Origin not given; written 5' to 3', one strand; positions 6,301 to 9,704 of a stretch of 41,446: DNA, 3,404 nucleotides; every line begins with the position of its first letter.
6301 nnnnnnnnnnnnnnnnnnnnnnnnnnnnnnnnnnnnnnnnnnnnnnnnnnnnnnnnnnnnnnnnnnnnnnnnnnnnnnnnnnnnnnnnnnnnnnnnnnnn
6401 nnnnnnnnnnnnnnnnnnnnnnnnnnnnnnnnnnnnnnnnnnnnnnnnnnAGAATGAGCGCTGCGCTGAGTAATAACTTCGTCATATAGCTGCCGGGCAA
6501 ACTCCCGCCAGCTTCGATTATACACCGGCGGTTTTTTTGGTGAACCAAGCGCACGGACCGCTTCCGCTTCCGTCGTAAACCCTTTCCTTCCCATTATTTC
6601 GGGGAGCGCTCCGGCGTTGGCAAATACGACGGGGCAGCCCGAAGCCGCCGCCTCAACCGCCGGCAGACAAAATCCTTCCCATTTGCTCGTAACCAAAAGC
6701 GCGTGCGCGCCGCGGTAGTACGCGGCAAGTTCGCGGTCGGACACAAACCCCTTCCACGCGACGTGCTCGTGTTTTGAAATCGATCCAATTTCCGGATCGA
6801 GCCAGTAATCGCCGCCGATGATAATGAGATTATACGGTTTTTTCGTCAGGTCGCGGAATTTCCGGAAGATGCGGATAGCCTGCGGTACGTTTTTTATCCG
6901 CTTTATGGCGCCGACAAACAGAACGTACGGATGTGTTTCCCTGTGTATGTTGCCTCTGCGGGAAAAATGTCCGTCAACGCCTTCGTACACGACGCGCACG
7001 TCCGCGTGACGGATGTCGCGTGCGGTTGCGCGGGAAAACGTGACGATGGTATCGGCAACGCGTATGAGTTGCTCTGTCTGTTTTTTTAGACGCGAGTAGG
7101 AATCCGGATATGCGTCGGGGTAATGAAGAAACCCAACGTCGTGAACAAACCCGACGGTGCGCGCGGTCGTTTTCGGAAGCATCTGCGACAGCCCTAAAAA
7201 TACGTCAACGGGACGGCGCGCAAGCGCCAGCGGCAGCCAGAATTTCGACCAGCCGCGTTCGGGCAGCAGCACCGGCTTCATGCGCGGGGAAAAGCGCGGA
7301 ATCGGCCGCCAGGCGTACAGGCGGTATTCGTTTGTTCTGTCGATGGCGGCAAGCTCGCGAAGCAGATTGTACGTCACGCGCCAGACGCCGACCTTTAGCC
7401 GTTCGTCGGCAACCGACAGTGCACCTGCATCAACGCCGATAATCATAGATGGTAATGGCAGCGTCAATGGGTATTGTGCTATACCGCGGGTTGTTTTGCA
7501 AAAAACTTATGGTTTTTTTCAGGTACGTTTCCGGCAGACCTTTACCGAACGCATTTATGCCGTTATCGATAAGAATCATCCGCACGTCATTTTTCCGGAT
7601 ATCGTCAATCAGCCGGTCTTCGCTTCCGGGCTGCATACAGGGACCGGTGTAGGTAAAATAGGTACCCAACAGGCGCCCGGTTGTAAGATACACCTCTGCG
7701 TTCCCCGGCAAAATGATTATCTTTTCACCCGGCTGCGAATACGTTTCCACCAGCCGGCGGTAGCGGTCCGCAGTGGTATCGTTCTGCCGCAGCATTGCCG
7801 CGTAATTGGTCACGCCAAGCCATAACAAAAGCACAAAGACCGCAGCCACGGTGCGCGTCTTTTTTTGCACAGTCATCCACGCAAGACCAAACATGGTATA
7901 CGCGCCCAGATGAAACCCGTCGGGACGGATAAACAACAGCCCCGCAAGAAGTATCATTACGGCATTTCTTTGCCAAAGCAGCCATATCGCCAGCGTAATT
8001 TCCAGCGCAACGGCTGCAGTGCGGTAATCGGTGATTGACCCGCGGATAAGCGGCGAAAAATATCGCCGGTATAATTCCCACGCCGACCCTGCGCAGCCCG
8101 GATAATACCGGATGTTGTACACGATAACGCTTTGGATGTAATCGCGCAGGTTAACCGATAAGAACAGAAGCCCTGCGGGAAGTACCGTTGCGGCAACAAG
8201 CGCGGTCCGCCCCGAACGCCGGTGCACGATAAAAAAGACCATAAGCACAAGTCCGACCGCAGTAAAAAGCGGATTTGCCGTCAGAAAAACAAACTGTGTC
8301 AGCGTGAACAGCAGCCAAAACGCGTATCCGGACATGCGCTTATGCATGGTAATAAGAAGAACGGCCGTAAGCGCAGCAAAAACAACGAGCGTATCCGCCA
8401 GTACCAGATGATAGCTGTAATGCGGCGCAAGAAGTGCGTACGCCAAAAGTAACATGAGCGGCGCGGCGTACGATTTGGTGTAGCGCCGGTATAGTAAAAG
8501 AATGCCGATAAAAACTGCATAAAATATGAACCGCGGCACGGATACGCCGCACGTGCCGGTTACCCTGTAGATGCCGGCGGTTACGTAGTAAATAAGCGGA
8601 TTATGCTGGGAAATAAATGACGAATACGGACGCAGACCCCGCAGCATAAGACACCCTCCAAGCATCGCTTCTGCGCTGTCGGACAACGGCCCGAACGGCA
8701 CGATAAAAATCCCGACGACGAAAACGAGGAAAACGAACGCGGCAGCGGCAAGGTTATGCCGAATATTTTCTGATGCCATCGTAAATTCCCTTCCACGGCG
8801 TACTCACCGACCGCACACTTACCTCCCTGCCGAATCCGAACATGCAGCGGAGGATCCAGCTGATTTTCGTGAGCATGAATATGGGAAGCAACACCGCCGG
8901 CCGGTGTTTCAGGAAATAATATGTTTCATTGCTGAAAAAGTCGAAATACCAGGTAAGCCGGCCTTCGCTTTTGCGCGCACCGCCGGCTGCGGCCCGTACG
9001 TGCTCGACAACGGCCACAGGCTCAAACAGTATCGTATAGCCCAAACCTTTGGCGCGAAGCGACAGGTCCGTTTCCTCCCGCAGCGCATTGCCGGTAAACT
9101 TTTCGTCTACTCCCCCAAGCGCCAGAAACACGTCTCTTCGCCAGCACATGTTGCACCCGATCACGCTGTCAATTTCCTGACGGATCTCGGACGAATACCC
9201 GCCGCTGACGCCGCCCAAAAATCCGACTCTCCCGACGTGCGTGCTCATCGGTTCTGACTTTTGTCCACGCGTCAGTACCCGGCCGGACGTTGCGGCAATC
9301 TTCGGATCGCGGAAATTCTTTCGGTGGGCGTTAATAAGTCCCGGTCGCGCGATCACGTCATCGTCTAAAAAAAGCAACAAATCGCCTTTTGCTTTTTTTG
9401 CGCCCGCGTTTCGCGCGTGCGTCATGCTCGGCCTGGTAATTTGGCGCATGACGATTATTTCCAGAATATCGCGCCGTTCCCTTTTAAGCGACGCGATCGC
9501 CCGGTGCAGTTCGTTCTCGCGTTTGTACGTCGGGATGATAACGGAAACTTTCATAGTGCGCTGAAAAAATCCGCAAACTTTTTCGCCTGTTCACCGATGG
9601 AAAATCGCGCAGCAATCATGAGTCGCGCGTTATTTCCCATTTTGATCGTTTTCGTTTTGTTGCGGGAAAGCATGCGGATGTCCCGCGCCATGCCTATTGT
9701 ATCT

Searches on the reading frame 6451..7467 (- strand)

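Call 34: search_protein_families(library=pfam, proteins=[window:6451-7467:-], max_evalue=0.001)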
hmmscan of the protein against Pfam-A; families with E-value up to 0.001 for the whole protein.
window:6451-7467:- (339 aa): 4 families
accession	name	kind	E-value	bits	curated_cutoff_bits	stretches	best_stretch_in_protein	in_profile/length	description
PF00534.26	Glycos_transf_1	-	6.1e-24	84.9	26.4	1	170-293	6-132/172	Glycosyl transferases group 1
PF13692.12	Glyco_trans_1_4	-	2.5e-19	70.4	27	1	180-307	2-132/142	Glycosyl transferases group 1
PF20706.3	GT4-conflict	-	1.1e-10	41.5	26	1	153-300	170-327/385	Family 4 Glycosyltransferase in conflict systems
PF13439.12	Glyco_transf_4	-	5.2e-07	30.3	28.5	1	27-165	3-167/170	Glycosyltransferase Family 4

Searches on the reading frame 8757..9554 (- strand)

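Call 34: search_protein_families(library=pfam, proteins=[window:8757-9554:-], max_evalue=0.001)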
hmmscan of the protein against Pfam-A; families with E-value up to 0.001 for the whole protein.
window:8757-9554:- (266 aa): 5 families
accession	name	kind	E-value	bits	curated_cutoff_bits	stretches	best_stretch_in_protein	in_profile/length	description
PF00535.33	Glycos_transf_2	-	3.3e-14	53.6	23.3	2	46-108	68-130/168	Glycosyl transferase family 2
PF13641.12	Glyco_tranf_2_3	-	1.8e-09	38.4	27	1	2-189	30-215/230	Glycosyltransferase like family 2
PF10111.15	Glyco_tranf_2_2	-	1.2e-06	28.6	27.3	0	20-69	47-94/276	Glycosyltransferase like family 2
PF13506.12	Glyco_transf_21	-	5.7e-06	26.4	21.7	1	51-150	25-121/174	Glycosyl transferase family 21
PF13632.12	Glyco_trans_2_3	-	8.4e-05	22.9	27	1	61-184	3-123/198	Glycosyl transferase family group 2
